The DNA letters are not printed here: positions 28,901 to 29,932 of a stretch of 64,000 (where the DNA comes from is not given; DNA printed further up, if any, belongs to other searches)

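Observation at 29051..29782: PqqC-like protein carries the full CADD-type di-iron ligand set (E85, H92, E148, H179, D183, H186)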

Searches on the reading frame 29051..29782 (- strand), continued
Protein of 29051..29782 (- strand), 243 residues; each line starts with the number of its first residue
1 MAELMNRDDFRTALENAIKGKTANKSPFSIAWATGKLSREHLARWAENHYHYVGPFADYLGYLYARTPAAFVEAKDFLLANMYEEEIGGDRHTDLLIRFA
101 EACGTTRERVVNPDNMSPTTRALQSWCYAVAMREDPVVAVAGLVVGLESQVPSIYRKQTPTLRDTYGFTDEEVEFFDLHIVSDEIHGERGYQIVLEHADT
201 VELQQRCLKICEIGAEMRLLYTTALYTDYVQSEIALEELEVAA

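Call 76: search_protein_families(library=pfam, proteins=[P0169, P0227, P0246, P0251, P0236, P0156, P0201], max_evalue=0.001)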
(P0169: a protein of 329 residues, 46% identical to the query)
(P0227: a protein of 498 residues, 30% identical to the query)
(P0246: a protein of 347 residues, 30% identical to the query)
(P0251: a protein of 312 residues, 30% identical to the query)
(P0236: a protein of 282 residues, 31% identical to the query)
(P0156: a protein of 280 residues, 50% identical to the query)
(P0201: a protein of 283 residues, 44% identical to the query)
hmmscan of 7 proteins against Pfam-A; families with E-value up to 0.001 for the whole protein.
P0169 (329 aa): 13 families
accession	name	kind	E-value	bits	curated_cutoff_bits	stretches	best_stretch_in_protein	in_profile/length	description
PF14518.11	Haem_oxygenas_2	-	8.1e-21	75.1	28.9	1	185-307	3-128/177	Iron-containing redox enzyme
PF03070.21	TENA_THI-4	-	8.5e-17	62.1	22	1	155-298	4-144/210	TENA/THI-4/PQQC family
PF13432.12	TPR_16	-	5.4e-15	56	32.7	3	72-139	1-65/65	Tetratricopeptide repeat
PF07719.23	TPR_2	-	9.2e-10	38.3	27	0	70-99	3-32/34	Tetratricopeptide repeat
PF14559.12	TPR_19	-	4.5e-08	33.7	25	1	79-139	2-59/68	Tetratricopeptide repeat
PF13181.12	TPR_8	-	5.2e-08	32.9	25.7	0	70-99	3-32/34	Tetratricopeptide repeat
PF13174.12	TPR_6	-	2e-07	31.6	26.3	0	106-133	1-28/33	Tetratricopeptide repeat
PF00515.34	TPR_1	-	2.5e-07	30.7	27.8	0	70-99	3-32/34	Tetratricopeptide repeat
PF13428.12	TPR_14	-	8.3e-07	29.5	23.5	0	68-99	1-32/44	Tetratricopeptide repeat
PF23914.1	TPR_CcmH_CycH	-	1.4e-05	25.4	42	1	65-163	47-142/158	Cytochrome c-type biogenesis protein H TPR domain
PF12895.13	ANAPC3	-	4.9e-05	24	27.2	1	46-130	4-81/82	Anaphase-promoting complex, cyclosome, subunit 3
PF13424.12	TPR_12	-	0.0001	22.9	30.1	0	111-163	9-66/77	Tetratricopeptide repeat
PF13431.12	TPR_17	-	0.00027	21.4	24.4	0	64-87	9-32/34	Tetratricopeptide repeat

P0227 (498 aa): 1 family
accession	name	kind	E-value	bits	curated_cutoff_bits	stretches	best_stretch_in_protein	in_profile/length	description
PF14518.11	Haem_oxygenas_2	-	8.6e-37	127.1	28.9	2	75-226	25-173/177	Iron-containing redox enzyme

P0246 (347 aa): 2 families
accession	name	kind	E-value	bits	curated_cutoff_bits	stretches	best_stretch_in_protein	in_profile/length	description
PF14518.11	Haem_oxygenas_2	-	1.8e-28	100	28.9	1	156-320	1-169/177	Iron-containing redox enzyme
PF03070.21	TENA_THI-4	-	8.8e-22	78.4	22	1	134-319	9-196/210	TENA/THI-4/PQQC family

P0251 (312 aa): 2 families
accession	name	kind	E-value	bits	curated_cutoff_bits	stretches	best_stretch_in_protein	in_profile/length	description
PF14518.11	Haem_oxygenas_2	-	1e-32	113.8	28.9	1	129-300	1-175/177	Iron-containing redox enzyme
PF03070.21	TENA_THI-4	-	8.6e-28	98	22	1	107-278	9-174/210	TENA/THI-4/PQQC family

P0236 (282 aa): 2 families
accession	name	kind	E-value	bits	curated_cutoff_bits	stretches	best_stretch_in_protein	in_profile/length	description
PF14518.11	Haem_oxygenas_2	-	5.7e-31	108.1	28.9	1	87-259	2-174/177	Iron-containing redox enzyme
PF03070.21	TENA_THI-4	-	4.5e-17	63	22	1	70-243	15-183/210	TENA/THI-4/PQQC family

P0156 (280 aa): 2 families
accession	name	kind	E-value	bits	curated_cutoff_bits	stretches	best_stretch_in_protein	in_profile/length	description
PF14518.11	Haem_oxygenas_2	-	2.1e-19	70.5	28.9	1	42-138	2-101/177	Iron-containing redox enzyme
PF03070.21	TENA_THI-4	-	5.3e-16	59.5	22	1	17-137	9-125/210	TENA/THI-4/PQQC family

P0201 (283 aa): 2 families
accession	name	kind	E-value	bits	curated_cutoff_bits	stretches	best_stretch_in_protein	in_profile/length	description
PF14518.11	Haem_oxygenas_2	-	4.3e-15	56.4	28.9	1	40-159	2-112/177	Iron-containing redox enzyme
PF03070.21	TENA_THI-4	-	3.2e-11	43.8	22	1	11-151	5-132/210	TENA/THI-4/PQQC family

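Call 84: find_encoding_contigs(protein=P0214, flank=6000, max_places=3)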
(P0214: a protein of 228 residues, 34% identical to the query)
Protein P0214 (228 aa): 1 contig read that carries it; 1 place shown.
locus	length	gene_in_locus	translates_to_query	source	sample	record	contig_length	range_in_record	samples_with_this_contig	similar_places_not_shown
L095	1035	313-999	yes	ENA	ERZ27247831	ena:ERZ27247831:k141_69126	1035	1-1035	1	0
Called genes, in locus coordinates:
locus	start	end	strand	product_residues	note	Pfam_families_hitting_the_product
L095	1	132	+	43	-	?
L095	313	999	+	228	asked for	PF03070:TENA_THI-4, PF14518:Haem_oxygenas_2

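Call 87: search_protein_families(library=pfam, proteins=[L026:5544-7235:-, L012:5634-7145:+, L064:6610-7632:-, L036:15108-16604:+, L027:187-1257:+, L064:19038-20717:-, L036:16415-17944:+, L049:15269-16417:-, L006:9547-10044:+, L020:12059-12496:-], max_evalue=0.000001)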
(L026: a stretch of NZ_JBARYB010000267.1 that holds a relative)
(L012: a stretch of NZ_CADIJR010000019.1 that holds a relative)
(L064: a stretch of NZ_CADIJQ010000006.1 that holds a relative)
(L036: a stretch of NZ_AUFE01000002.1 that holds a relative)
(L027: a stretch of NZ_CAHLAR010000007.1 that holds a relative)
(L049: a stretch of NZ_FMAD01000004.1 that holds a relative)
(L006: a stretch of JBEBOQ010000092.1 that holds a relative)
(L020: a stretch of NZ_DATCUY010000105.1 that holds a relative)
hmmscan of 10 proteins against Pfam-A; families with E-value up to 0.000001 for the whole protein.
L026:5544-7235:- (563 aa): 2 families
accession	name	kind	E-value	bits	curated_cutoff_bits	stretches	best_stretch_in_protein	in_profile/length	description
PF05977.19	MFS_3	-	2.4e-189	630.6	27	1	26-544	2-519/524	Transmembrane secretion effector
PF07690.21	MFS_1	-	3.2e-34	118.8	33.4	1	39-383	1-346/347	Major Facilitator Superfamily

L012:5634-7145:+ (503 aa): 0 families

L064:6610-7632:- (340 aa): 0 families

L036:15108-16604:+ (498 aa): 1 family
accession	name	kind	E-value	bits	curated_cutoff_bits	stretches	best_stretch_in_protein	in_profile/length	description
PF01425.27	Amidase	-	9.3e-91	305.5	27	1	30-468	1-443/445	Amidase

L027:187-1257:+ (356 aa): 1 family
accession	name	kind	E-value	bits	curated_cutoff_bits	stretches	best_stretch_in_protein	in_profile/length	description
PF03401.19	TctC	-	9e-41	140.6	27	1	74-327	1-256/274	Tripartite tricarboxylate transporter family receptor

L064:19038-20717:- (559 aa): 5 families
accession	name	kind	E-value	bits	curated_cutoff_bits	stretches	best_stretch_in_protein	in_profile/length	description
PF00005.33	ABC_tran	-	3.5e-67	225.7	25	2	318-468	2-136/137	ABC transporter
PF08352.17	oligo_HPY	-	3.9e-15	56.4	27.1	1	220-258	1-38/65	Oligopeptide/dipeptide transporter, C-terminal region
PF13304.12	AAA_21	-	4e-10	40.7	27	0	137-204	234-303/304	AAA domain, putative AbiEii toxin, Type IV TA system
PF13401.12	AAA_22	-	4.1e-09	37.3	27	0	332-433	10-64/130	AAA domain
PF13555.12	AAA_29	-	1.5e-07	31.5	27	0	318-355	13-50/61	P-loop containing region of AAA domain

L036:16415-17944:+ (509 aa): 2 families
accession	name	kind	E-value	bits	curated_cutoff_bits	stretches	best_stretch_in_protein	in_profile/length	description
PF07690.21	MFS_1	-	3.4e-43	148.3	33.4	1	95-443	2-347/347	Major Facilitator Superfamily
PF00083.30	Sugar_tr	-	7.8e-27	94.7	22.3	2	117-277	39-200/452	Sugar (and other) transporter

L049:15269-16417:- (382 aa): 0 families

L006:9547-10044:+ (165 aa): 0 families

L020:12059-12496:- (145 aa): 1 family
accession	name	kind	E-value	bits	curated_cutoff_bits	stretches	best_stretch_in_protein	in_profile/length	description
PF00582.32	Usp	-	2.2e-32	113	24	1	1-145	1-141/141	Universal stress protein family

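Call 92: list_cluster_members(proteins=[L037:10001-10729:+, L093:9001-9714:+, L046:10001-10729:+, window:29054-29782:-])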
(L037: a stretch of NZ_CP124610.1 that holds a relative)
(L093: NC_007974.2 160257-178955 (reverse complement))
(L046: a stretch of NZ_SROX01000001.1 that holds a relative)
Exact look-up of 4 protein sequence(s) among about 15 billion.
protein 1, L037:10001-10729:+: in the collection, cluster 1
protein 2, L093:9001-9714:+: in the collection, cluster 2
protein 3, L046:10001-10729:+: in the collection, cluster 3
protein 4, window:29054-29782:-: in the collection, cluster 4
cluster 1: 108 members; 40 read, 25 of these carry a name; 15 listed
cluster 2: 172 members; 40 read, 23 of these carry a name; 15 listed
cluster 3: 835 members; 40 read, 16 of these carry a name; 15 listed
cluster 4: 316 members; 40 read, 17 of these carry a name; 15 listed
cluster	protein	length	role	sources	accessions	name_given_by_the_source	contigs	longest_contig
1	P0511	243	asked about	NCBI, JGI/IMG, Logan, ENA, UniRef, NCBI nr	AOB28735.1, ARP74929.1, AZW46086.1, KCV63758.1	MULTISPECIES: TenA family transcriptional regulator [Bordetella] | Aldehyde dehydrogenase n=1 Tax=Bordetella genomosp. 6 TaxID=463024 RepID=A0ABX4FDZ2_9BORD | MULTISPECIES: iron-containing redox enzyme family protein [Bordetella]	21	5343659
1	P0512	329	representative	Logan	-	-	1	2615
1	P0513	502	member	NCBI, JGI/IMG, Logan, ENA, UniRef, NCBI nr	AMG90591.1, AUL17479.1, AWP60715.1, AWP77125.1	hypothetical protein [Bordetella bronchiseptica] | Membrane protein n=3 Tax=Bordetella bronchiseptica TaxID=518 RepID=A0A0H3LXQ4_BORBR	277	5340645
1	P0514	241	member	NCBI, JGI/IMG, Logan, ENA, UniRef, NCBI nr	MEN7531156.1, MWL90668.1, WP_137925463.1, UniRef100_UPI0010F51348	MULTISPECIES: TenA family transcriptional regulator [unclassified Cupriavidus] | TenA family transcriptional regulator n=1 Tax=unclassified Cupriavidus TaxID=2640874 ... | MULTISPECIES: iron-containing redox enzyme family protein [unclassified Cupriavidus]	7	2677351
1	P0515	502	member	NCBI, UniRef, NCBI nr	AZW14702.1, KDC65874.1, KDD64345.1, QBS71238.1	hypothetical protein CS344_22725 [Bordetella bronchiseptica] | hypothetical protein n=1 Tax=Bordetella bronchiseptica TaxID=518 RepID=UPI0004A00135 | hypothetical protein [Bordetella bronchiseptica]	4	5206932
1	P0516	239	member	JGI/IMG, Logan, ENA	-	pyrroloquinoline-quinone synthase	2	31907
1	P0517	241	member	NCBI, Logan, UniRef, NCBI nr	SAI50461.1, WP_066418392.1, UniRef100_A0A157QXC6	Chlamydia protein associating with death domains [Bordetella ansorpii] | Chlamydia protein associating with death domains n=1 Tax=Bordetella ansorpii TaxID=288768 ... | iron-containing redox enzyme family protein [Bordetella ansorpii]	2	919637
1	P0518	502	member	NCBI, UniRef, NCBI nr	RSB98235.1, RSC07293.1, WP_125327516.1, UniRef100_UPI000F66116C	hypothetical protein EGT31_08505 [Bordetella bronchiseptica] | hypothetical protein n=1 Tax=Bordetella bronchiseptica TaxID=518 RepID=UPI000F66116C | hypothetical protein [Bordetella bronchiseptica]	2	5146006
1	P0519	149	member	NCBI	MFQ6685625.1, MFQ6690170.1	hypothetical protein OMF52_12515, partial [Bordetella pertussis]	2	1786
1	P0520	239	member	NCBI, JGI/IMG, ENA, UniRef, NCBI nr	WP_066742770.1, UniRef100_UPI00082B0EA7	TenA family transcriptional regulator [Cupriavidus sp. D384] | TenA family transcriptional regulator n=1 Tax=Cupriavidus sp. D384 TaxID=1538095 ... | iron-containing redox enzyme family protein [Cupriavidus sp. D384]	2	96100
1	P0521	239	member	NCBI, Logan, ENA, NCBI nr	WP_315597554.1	iron-containing redox enzyme family protein [uncultured Cupriavidus sp.]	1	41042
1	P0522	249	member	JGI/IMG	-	pyrroloquinoline-quinone synthase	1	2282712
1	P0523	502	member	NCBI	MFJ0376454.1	hypothetical protein WLU08_02170 [Bordetella bronchiseptica]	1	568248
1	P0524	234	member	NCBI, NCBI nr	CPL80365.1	integral membrane protein [Bordetella pertussis]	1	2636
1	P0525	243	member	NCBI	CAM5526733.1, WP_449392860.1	TenA family transcriptional regulator [Eoetvoesiella caeni]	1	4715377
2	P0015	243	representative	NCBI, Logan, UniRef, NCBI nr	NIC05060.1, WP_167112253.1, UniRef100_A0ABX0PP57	TenA family transcriptional regulator [Billgrantia bachuensis] | Iron-containing redox enzyme family protein n=1 Tax=Billgrantia bachuensis TaxID=2717286 ... | iron-containing redox enzyme family protein [Halomonas bachuensis]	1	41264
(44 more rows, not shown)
